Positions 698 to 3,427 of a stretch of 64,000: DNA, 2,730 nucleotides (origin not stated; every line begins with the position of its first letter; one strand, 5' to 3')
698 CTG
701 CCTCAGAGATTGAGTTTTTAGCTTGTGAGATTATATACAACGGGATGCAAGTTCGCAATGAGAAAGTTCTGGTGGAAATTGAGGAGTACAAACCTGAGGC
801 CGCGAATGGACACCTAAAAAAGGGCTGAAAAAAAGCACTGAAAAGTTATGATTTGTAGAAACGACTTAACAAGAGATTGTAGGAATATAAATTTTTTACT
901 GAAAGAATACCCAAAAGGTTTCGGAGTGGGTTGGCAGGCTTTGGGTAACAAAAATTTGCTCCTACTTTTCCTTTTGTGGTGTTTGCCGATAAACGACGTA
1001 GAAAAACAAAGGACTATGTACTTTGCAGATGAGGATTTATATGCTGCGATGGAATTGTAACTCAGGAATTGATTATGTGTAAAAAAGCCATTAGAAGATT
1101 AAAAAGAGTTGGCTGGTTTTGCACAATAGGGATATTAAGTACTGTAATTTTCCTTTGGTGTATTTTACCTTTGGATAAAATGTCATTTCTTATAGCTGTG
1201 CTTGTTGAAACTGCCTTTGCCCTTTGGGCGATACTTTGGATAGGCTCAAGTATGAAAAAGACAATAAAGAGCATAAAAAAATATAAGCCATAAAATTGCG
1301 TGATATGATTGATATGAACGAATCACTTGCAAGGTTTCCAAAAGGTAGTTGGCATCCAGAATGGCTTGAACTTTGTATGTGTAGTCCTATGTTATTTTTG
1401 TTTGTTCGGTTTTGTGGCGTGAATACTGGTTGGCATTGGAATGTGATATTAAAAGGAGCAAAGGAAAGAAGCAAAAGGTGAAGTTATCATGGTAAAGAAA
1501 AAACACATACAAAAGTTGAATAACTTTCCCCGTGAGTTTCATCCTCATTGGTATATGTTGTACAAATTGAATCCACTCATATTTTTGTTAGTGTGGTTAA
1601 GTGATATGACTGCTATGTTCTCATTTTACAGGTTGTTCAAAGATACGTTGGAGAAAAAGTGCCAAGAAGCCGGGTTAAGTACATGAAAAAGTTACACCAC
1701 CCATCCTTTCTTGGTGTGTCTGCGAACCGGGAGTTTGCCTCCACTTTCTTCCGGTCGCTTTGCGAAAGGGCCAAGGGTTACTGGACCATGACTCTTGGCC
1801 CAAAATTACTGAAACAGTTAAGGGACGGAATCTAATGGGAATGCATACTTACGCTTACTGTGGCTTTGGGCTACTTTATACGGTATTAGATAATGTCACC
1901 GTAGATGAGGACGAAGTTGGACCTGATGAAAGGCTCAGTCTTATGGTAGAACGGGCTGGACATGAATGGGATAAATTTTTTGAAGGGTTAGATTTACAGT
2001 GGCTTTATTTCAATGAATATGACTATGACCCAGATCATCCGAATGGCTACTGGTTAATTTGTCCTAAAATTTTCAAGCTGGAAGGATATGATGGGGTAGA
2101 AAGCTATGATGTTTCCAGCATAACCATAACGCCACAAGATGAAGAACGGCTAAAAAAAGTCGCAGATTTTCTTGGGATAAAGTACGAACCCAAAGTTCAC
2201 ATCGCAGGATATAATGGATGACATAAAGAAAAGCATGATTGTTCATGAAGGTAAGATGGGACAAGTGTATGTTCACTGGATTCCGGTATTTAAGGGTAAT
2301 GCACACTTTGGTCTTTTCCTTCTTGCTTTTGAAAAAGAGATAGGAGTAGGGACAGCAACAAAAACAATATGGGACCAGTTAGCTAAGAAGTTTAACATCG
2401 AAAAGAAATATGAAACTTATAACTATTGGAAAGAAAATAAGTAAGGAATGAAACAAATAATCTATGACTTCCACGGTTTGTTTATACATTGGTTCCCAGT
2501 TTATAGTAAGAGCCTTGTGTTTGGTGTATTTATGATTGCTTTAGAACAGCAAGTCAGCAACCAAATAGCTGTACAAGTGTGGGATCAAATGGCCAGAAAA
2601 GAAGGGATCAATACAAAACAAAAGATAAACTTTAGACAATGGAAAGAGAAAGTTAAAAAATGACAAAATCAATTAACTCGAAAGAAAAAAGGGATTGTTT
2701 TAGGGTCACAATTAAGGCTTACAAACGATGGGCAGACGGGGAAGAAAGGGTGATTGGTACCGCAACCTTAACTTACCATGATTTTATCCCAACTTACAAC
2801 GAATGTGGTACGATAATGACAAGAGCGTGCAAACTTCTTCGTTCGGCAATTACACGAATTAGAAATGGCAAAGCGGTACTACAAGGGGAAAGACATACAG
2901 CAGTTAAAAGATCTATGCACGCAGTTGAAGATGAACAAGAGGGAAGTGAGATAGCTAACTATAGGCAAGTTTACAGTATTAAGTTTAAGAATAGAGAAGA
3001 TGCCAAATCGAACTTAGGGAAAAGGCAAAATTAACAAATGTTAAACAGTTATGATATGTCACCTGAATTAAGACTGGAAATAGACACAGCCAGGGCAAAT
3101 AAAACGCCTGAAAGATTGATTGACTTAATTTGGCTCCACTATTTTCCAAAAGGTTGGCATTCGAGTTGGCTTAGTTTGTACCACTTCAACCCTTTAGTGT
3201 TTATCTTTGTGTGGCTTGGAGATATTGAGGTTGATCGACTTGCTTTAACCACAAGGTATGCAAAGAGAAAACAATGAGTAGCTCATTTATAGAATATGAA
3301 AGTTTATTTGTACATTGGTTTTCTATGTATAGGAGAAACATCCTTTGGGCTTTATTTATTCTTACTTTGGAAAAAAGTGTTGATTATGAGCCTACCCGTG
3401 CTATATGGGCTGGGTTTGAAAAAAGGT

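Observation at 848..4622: Dense array of divergent tandem paralogs encoding small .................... proteins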

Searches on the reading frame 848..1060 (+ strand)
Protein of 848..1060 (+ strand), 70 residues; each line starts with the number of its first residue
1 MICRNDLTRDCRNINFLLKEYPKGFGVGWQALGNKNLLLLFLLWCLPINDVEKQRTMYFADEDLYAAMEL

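Call 4: search_protein_families(library=pfam, max_evalue=1, proteins=[window:848-1060:+])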
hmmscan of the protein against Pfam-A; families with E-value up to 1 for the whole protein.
window:848-1060:+ (70 aa): 0 families

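Call 5: search_protein_families(library=phrogs, max_evalue=1, proteins=[window:848-1060:+])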
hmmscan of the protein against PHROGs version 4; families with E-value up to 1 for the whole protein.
window:848-1060:+ (70 aa): 0 families

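Call 49: search_protein_families(library=ncbifam, max_evalue=1, proteins=[window:848-1060:+])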
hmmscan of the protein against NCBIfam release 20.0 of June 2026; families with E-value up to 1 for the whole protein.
window:848-1060:+ (70 aa): 0 families

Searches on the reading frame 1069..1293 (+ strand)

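Call 4: search_protein_families(library=pfam, max_evalue=1, proteins=[window:1069-1293:+])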
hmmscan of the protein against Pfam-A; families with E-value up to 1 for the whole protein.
window:1069-1293:+ (74 aa): 1 family
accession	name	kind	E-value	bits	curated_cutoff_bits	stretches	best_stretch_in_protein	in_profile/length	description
PF11188.13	DUF2975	-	0.034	14.5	27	1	3-56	51-106/130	Protein of unknown function (DUF2975)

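Call 5: search_protein_families(library=phrogs, max_evalue=1, proteins=[window:1069-1293:+])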
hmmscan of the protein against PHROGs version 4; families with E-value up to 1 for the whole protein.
window:1069-1293:+ (74 aa): 0 families

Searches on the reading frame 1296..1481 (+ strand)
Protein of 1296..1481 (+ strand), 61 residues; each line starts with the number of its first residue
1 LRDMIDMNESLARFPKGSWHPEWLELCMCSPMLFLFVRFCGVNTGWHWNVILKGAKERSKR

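Call 4: search_protein_families(library=pfam, max_evalue=1, proteins=[window:1296-1481:+])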
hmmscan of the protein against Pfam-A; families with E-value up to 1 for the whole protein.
window:1296-1481:+ (61 aa): 0 families

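Call 5: search_protein_families(library=phrogs, max_evalue=1, proteins=[window:1296-1481:+])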
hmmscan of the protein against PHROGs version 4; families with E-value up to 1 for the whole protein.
window:1296-1481:+ (61 aa): 1 family
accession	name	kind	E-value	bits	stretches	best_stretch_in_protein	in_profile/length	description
phrog_7453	-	unknown function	0.14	12.6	1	36-60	186-210/228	-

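Call 49: search_protein_families(library=ncbifam, max_evalue=1, proteins=[window:1296-1481:+])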
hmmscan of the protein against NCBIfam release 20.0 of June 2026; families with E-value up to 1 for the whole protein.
window:1296-1481:+ (61 aa): 0 families

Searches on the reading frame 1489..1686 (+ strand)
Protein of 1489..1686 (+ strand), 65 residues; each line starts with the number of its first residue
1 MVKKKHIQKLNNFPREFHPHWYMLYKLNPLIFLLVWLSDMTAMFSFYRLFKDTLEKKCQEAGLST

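Call 4: search_protein_families(library=pfam, max_evalue=1, proteins=[window:1489-1686:+])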
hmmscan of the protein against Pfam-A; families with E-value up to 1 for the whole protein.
window:1489-1686:+ (65 aa): 0 families

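Call 5: search_protein_families(library=phrogs, max_evalue=1, proteins=[window:1489-1686:+])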
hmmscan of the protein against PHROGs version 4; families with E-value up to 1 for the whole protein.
window:1489-1686:+ (65 aa): 1 family
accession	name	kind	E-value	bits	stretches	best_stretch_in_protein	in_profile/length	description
phrog_15112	-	unknown function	0.15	13.8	1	26-60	2-38/70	-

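Call 49: search_protein_families(library=ncbifam, max_evalue=1, proteins=[window:1489-1686:+])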
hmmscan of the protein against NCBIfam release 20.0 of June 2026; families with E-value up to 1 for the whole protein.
window:1489-1686:+ (65 aa): 0 families

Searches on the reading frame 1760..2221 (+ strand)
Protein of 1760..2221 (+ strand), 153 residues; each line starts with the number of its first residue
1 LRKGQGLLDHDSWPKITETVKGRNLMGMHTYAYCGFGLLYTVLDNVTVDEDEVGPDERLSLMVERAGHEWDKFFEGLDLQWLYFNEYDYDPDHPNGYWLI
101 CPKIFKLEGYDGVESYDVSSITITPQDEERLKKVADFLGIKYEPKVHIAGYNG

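Call 36: search_protein_families(library=pfam, max_evalue=0.01, proteins=[window:1760-2221:+])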
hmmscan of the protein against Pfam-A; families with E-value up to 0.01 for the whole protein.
window:1760-2221:+ (153 aa): 0 families

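Call 82: search_protein_families(library=phrogs, max_evalue=0.01, proteins=[window:1760-2221:+])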
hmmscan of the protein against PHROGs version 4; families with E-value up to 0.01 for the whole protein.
window:1760-2221:+ (153 aa): 0 families

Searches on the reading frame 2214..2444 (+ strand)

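Call 4: search_protein_families(library=pfam, max_evalue=1, proteins=[window:2214-2444:+])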
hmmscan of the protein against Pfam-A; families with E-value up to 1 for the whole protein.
window:2214-2444:+ (76 aa): 1 family
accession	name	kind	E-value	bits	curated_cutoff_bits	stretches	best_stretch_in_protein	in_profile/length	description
PF17273.7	DUF5338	-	0.0052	17.3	25.9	1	43-69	36-62/69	Family of unknown function (DUF5338)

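Call 5: search_protein_families(library=phrogs, max_evalue=1, proteins=[window:2214-2444:+])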
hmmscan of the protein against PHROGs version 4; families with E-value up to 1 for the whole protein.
window:2214-2444:+ (76 aa): 1 family
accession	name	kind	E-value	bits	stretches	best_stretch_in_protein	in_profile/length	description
phrog_38032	-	unknown function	0.058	14.5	1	41-76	5-38/67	-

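Call 49: search_protein_families(library=ncbifam, max_evalue=1, proteins=[window:2214-2444:+])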
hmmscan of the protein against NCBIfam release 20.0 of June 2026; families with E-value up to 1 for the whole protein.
window:2214-2444:+ (76 aa): 0 families

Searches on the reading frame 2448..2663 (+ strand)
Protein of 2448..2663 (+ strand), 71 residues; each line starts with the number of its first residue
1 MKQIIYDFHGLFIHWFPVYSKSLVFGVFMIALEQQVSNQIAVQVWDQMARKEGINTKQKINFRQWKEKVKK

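Call 4: search_protein_families(library=pfam, max_evalue=1, proteins=[window:2448-2663:+])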
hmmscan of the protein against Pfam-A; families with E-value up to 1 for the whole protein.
window:2448-2663:+ (71 aa): 0 families

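Call 5: search_protein_families(library=phrogs, max_evalue=1, proteins=[window:2448-2663:+])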
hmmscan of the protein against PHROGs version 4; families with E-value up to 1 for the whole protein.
window:2448-2663:+ (71 aa): 0 families

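Call 26: find_homologous_proteins(query=A4, max_evalue=0.1)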
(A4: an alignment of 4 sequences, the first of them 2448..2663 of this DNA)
Query A4 (4 sequences) (71 aa, profile of the alignment): 4 proteins with E <= 0.1 among 13 candidates.
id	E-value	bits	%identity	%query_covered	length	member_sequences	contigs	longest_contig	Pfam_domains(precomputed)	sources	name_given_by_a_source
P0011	3.0e-29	119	29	99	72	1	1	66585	-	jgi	-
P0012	2.7e-28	116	100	100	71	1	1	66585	-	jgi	-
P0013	3.6e-25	106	34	80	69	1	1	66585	-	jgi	-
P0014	2.0e-16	78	23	92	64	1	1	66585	-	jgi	-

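Call 38: predict_structure(alignment_id=A5)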
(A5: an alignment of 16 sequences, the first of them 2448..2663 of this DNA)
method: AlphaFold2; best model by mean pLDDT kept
length: 71 residues; sequences in the alignment: 16
mean_pLDDT: 65.9   pTM: 0.43
mean pLDDT of the five models: 65.9, 65.8, 65.1, 64.8, 61.9
residues with pLDDT >= 90: 0; 70-90: 36; 50-70: 25; < 50: 10
segments of 3 or more residues with pLDDT < 50: 1-9
pLDDT, mean of each block of 10 residues (from residue 1): 40 64 77 76 77 67 63 48
secondary structure, 60 per line:
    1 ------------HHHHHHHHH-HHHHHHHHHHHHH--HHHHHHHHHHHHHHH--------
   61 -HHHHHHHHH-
elements in order: H13-21 H23-35 H38-52 H62-70

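Call 48: search_solved_structures(query=A4, max_evalue=10)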
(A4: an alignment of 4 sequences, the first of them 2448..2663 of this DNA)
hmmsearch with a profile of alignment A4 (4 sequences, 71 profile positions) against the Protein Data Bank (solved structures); distinct sequences matched with E-value up to 10: 0.

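Call 49: search_protein_families(library=ncbifam, max_evalue=1, proteins=[window:2448-2663:+])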
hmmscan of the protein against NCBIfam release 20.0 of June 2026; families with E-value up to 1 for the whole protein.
window:2448-2663:+ (71 aa): 0 families

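Call 65: search_dna_similar(query=window:2448-2663:+, collection=phages, mode=protein, max_evalue=1, max_rows=10)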
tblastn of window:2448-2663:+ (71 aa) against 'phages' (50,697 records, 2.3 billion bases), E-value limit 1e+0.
No match.

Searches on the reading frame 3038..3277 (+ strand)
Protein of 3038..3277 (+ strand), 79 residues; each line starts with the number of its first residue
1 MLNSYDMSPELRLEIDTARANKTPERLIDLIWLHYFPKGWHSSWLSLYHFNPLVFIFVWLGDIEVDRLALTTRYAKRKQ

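Call 4: search_protein_families(library=pfam, max_evalue=1, proteins=[window:3038-3277:+])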
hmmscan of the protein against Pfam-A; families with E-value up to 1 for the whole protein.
window:3038-3277:+ (79 aa): 0 families

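Call 5: search_protein_families(library=phrogs, max_evalue=1, proteins=[window:3038-3277:+])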
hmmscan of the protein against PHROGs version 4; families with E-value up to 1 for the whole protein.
window:3038-3277:+ (79 aa): 0 families

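Call 16: find_homologous_proteins(query=A3, max_evalue=0.01)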
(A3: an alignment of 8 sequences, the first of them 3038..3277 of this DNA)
Query A3 (8 sequences) (79 aa, profile of the alignment): 8 proteins with E <= 0.01 among 112 candidates.
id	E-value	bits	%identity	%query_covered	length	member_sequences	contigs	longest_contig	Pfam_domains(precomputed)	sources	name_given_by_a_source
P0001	1.3e-18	84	36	30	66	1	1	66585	-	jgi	-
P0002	5.4e-18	82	100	92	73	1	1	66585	-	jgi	-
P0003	1.6e-17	81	48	39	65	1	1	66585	-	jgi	-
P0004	4.1e-17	80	46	61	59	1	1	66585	-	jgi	-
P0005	7.3e-17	79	50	38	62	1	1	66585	-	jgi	-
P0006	1.5e-16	78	37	24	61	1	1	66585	-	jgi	-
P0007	1.2e-15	75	52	33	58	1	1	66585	-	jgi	-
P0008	1.8e-15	74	37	24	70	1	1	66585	-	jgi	-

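Call 18: find_encoding_contigs(protein=P0004, flank=10000, max_places=4)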
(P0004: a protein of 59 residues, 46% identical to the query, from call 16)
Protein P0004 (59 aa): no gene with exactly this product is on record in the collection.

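Call 23: search_protein_representatives(alignment_id=A3)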
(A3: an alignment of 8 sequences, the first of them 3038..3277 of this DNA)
Query: 8 sequences, 64 profile positions. Proteins with E-value up to 0.001 (for the whole library): 10; up to 1e-10: 8; up to 1e-30: 0. The best 10 are listed.
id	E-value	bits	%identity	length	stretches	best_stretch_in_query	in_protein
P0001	4.1e-19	84.4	-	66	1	1-63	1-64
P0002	1.7e-18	82.4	-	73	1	10-62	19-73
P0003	5.0e-18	80.9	-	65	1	8-63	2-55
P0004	1.3e-17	79.6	-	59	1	1-59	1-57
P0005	2.3e-17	78.7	-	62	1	10-63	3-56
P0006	4.7e-17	77.8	-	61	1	1-62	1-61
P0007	3.7e-16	74.9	-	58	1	5-64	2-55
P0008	5.8e-16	74.3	-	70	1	1-63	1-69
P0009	2.1e-04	37.3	-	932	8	14-36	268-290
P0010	6.9e-04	35.6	-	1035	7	10-47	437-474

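Call 39: predict_structure(alignment_id=A6)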
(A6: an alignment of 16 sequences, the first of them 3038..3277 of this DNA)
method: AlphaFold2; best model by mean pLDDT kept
length: 79 residues; sequences in the alignment: 16
mean_pLDDT: 74.3   pTM: 0.40
mean pLDDT of the five models: 74.3, 73.6, 70.2, 68.2, 66.3
residues with pLDDT >= 90: 10; 70-90: 37; 50-70: 29; < 50: 3
segments of 3 or more residues with pLDDT < 50: 1-3
pLDDT, mean of each block of 10 residues (from residue 1): 61 66 59 79 91 89 69 82
secondary structure, 60 per line:
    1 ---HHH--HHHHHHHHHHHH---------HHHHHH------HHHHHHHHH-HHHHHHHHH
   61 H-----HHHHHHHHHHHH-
elements in order: H9-20 H30-35 H42-50 H52-61 H67-78

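Call 47: search_solved_structures(query=A3, max_evalue=10)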
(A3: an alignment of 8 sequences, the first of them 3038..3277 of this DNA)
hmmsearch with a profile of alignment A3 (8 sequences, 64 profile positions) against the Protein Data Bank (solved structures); distinct sequences matched with E-value up to 10: 6.
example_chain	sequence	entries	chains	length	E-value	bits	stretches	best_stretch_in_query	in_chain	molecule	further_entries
4v4n_A7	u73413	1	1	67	1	12.6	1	6-31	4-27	Preprotein translocase subunit SecE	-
6a2j_A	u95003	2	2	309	1.1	12.4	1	20-45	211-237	Heme A synthase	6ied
1rh5_B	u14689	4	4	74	1.3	12.3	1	7-31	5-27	Preprotein translocase secE subunit | Preprotein translocase subunit secE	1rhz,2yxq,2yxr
7lep_E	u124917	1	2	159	6.5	10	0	23-42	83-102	Protein cornichon homolog 2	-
7ldd_E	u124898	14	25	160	7.9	9.7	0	23-42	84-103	Protein cornichon homolog 2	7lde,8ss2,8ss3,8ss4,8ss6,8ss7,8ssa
9zks_E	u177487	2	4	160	8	9.7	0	23-42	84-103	Protein cornichon homolog 2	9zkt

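Call 49: search_protein_families(library=ncbifam, max_evalue=1, proteins=[window:3038-3277:+])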
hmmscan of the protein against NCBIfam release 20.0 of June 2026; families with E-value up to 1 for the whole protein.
window:3038-3277:+ (79 aa): 0 families

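Call 56: fold_search(model_id=the predicted structure, library=viral)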
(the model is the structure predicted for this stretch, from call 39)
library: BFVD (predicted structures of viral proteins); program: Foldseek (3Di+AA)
matches with E <= 10: 8; with E <= 0.001: 0
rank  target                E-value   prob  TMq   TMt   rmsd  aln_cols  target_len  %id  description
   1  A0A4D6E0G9            3.7e+00  0.18  0.30  0.26   5.7        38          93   24  (no name in the UniProt tables at hand)
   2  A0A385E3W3            6.9e+00  0.02  0.23  0.12  12.4        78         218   17  (no name in the UniProt tables at hand)
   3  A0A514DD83            7.4e+00  0.02  0.23  0.23  13.3        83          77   16  Uncharacterized protein [Leviviridae sp.]
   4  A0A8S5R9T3            7.9e+00  0.02  0.21  0.22  15.9        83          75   19  Uncharacterized protein [virus sp. ctQcs9]
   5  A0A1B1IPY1            8.5e+00  0.02  0.22  0.04  14.3        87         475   14  (no name in the UniProt tables at hand)
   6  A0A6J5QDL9            9.1e+00  0.08  0.31  0.20   5.8        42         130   14  Uncharacterized protein [uncultured Caudovirales phage]
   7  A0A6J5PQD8            9.1e+00  0.03  0.22  0.06   8.9        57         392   21  Uncharacterized protein [uncultured Caudovirales phage]
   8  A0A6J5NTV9            9.7e+00  0.02  0.16  0.19  10.9        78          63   15  Uncharacterized protein [uncultured Caudovirales phage]

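Call 63: list_cluster_members(proteins=[P0005, P0012])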
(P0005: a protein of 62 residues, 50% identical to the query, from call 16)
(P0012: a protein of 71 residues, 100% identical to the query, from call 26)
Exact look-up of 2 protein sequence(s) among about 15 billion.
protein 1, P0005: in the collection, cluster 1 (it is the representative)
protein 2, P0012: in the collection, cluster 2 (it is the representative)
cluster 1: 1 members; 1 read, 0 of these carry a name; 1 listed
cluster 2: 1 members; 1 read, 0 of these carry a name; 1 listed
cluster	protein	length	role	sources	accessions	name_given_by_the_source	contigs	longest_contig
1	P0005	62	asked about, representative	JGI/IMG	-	-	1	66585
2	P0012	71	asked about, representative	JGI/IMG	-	-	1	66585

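Call 64: search_dna_similar(query=window:3038-3277:+, collection=phages, mode=protein, max_evalue=1, max_rows=10)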
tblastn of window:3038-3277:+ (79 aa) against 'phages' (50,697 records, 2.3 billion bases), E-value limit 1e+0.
No match.
